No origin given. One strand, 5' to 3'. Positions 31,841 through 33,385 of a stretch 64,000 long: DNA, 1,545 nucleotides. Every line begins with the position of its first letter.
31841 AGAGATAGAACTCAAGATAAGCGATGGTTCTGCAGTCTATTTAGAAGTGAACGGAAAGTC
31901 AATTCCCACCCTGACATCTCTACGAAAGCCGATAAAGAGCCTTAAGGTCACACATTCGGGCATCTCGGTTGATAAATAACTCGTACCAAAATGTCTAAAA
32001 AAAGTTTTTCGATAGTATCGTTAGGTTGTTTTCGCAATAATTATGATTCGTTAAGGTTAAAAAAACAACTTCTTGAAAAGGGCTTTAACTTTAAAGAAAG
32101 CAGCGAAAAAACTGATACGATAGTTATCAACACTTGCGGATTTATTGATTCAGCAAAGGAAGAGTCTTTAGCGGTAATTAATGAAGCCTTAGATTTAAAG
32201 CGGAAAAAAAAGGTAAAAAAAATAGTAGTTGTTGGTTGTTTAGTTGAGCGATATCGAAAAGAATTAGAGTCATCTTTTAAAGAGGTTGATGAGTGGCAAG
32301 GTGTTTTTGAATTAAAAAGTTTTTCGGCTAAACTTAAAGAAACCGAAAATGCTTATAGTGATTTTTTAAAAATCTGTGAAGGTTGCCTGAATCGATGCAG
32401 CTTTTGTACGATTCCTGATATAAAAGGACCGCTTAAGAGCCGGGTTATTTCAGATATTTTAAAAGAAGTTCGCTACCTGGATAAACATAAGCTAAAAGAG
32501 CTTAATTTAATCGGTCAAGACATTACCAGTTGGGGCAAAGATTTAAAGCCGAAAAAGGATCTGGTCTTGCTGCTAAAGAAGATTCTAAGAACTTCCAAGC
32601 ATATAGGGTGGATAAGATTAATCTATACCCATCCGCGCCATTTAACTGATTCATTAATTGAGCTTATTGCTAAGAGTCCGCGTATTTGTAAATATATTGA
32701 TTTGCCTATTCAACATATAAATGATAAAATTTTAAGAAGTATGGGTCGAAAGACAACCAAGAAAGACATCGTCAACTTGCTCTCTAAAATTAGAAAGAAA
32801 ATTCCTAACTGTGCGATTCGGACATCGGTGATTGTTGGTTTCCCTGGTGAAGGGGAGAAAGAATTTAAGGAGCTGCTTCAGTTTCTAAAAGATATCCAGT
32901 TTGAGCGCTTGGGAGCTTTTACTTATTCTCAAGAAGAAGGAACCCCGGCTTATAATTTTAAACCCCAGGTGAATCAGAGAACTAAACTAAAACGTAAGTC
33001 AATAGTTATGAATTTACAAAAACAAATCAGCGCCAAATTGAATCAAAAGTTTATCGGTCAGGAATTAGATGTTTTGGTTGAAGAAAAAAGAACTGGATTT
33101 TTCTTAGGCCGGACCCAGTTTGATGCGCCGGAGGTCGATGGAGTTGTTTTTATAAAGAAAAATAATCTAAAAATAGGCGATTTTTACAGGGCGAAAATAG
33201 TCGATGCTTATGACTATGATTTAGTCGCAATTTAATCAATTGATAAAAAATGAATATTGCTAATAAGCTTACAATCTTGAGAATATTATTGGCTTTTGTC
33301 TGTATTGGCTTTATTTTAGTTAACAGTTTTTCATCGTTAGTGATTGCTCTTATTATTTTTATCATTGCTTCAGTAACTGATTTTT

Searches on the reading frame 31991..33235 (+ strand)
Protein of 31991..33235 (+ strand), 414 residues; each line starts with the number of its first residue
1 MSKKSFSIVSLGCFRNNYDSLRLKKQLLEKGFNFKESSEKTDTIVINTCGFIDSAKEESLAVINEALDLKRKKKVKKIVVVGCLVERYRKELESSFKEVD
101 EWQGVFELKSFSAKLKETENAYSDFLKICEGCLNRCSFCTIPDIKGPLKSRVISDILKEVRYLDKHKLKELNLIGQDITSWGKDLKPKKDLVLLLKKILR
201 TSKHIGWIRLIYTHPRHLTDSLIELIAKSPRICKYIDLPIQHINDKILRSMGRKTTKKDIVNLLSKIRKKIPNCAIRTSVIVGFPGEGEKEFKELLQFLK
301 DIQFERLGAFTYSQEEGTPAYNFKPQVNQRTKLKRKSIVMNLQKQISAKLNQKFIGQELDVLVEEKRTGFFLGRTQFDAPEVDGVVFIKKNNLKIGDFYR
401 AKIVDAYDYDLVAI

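Call 74: search_protein_families(library=pfam, proteins=[window:31991-33235:+], max_evalue=0.0001)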
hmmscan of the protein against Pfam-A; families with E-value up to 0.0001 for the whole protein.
window:31991-33235:+ (414 aa): 4 families
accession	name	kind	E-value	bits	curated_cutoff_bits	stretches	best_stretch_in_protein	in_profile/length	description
PF04055.27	Radical_SAM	-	4.6e-25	89.2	29.5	1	128-299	3-166/166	Radical SAM superfamily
PF00919.26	UPF0004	-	1.3e-22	80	27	1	7-103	3-97/98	Uncharacterized protein family UPF0004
PF18693.7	TRAM_2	-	5.6e-21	74.9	27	1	355-413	1-60/63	TRAM domain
PF01938.26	TRAM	-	6.8e-05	23.1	21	0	353-411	2-56/61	TRAM domain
